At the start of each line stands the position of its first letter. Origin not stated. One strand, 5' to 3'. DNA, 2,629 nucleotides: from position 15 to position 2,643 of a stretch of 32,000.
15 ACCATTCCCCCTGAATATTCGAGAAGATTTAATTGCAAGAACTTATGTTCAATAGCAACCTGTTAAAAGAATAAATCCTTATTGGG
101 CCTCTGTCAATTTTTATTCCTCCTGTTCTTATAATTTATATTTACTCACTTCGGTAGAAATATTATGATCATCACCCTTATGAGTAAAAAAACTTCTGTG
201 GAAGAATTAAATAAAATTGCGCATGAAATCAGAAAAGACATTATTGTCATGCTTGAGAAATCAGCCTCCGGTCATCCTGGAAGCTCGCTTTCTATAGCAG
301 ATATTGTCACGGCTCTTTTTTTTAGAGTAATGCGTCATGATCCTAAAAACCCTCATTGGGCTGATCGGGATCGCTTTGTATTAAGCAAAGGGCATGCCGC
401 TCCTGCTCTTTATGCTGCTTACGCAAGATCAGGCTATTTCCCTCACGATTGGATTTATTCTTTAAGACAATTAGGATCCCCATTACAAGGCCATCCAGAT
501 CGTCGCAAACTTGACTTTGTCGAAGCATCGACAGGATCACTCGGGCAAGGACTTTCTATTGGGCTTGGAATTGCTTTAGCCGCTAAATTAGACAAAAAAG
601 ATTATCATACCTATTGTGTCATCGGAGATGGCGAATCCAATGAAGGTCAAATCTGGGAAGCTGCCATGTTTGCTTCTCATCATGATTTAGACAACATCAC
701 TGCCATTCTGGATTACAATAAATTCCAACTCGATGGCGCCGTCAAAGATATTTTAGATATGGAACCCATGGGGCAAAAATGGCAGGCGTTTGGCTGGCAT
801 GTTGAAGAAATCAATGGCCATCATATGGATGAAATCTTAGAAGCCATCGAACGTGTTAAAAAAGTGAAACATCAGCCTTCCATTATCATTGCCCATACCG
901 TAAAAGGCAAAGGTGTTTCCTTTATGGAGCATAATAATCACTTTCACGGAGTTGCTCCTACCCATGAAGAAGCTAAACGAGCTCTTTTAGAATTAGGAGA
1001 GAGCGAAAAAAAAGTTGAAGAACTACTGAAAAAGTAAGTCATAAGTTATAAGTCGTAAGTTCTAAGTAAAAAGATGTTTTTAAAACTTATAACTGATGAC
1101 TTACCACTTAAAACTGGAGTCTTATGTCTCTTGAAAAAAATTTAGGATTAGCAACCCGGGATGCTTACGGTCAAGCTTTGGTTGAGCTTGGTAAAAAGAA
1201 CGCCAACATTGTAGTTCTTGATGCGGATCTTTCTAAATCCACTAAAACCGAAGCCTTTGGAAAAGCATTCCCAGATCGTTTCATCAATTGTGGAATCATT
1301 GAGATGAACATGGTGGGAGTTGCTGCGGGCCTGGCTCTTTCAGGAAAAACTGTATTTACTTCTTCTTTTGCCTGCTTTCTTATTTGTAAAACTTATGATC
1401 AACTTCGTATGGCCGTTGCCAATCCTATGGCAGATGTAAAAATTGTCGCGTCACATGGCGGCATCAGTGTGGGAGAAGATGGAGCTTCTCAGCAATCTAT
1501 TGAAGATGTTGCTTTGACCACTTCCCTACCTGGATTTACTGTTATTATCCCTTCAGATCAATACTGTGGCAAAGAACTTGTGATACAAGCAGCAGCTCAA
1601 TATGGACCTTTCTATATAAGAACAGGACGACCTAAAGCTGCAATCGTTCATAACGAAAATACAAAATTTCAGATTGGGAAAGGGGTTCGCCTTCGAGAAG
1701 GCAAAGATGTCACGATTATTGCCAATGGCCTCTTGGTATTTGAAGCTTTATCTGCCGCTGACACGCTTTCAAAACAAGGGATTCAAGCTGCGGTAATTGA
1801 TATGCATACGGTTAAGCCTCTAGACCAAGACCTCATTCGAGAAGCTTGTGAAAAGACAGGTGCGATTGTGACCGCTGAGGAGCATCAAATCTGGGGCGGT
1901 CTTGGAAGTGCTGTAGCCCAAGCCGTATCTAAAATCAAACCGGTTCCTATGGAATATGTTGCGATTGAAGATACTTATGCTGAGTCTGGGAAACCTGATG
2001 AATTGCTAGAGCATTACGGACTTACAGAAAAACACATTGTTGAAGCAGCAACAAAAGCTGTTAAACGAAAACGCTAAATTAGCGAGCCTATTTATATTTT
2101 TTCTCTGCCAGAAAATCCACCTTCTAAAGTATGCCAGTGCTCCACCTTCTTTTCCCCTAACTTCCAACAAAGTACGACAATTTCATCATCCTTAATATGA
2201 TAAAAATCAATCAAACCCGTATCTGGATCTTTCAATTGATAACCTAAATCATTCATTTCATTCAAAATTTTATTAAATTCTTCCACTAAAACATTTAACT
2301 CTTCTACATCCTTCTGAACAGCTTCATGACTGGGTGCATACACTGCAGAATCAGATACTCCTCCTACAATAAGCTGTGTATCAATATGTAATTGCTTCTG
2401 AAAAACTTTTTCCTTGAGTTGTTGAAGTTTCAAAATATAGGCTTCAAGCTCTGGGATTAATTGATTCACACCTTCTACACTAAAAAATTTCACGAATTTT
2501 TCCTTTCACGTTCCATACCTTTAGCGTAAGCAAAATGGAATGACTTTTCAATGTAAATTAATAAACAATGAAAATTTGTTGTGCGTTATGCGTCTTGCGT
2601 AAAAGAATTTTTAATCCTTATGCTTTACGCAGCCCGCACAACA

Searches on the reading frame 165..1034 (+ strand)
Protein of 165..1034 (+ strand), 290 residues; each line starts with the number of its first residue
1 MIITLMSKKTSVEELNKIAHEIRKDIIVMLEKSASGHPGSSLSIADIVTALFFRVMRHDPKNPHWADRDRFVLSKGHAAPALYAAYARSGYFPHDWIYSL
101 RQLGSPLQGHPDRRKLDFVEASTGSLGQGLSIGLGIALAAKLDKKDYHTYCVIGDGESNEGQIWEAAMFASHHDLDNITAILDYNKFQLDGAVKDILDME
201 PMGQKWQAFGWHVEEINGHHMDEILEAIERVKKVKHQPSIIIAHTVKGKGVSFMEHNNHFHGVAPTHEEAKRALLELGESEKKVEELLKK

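Call 33: find_encoding_contigs(protein=window:165-1034:+, flank=10000, max_places=4)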
Protein window:165-1034:+ (290 aa): no gene with exactly this product is on record in the collection.

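Call 118: search_protein_families(library=pfam, proteins=[window:165-1034:+], max_evalue=0.001)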
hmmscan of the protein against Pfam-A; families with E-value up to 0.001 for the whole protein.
window:165-1034:+ (290 aa): 4 families
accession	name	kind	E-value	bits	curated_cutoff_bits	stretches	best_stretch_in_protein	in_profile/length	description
PF00456.26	Transketolase_N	-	5.3e-60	203.6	22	1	17-279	4-277/334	Transketolase, thiamine diphosphate binding domain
PF13292.11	DXP_synthase_N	-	2.1e-16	60.4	21.2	1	8-191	11-177/274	1-deoxy-D-xylulose-5-phosphate synthase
PF00676.26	E1_dh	-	1.7e-10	40.8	22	1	108-228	86-204/300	Dehydrogenase E1 component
PF09364.15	XFP_N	-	1.2e-06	28.1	23.7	1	124-224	134-240/364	XFP N-terminal domain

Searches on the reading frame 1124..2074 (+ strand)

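Call 118: search_protein_families(library=pfam, proteins=[window:1124-2074:+], max_evalue=0.001)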
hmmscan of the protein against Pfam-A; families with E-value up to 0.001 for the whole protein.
window:1124-2074:+ (317 aa): 4 families
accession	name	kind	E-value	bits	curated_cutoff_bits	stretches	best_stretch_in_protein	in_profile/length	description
PF02779.29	Transket_pyr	-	3.4e-41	141.2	27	1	9-171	3-171/174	Transketolase, pyrimidine binding domain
PF02780.25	Transketolase_C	-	8.4e-35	119.8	25.9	1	185-305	1-124/124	Transketolase, C-terminal domain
PF22613.1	Transketolase_C_1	-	3.6e-05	24.4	27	1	193-301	11-113/113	Transketolase-like TK C-terminal domain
PF17147.9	PFOR_II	-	0.00012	22.9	27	1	195-280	2-90/102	Pyruvate:ferredoxin oxidoreductase core domain II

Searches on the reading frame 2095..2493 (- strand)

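Call 118: search_protein_families(library=pfam, proteins=[window:2095-2493:-], max_evalue=0.001)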
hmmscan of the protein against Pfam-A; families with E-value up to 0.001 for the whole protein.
window:2095-2493:- (133 aa): 1 family
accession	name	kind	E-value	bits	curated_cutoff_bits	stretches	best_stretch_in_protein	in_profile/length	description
PF09969.14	DUF2203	-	1.1e-27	97.6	24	1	2-133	1-122/122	Uncharacterized conserved protein (DUF2203)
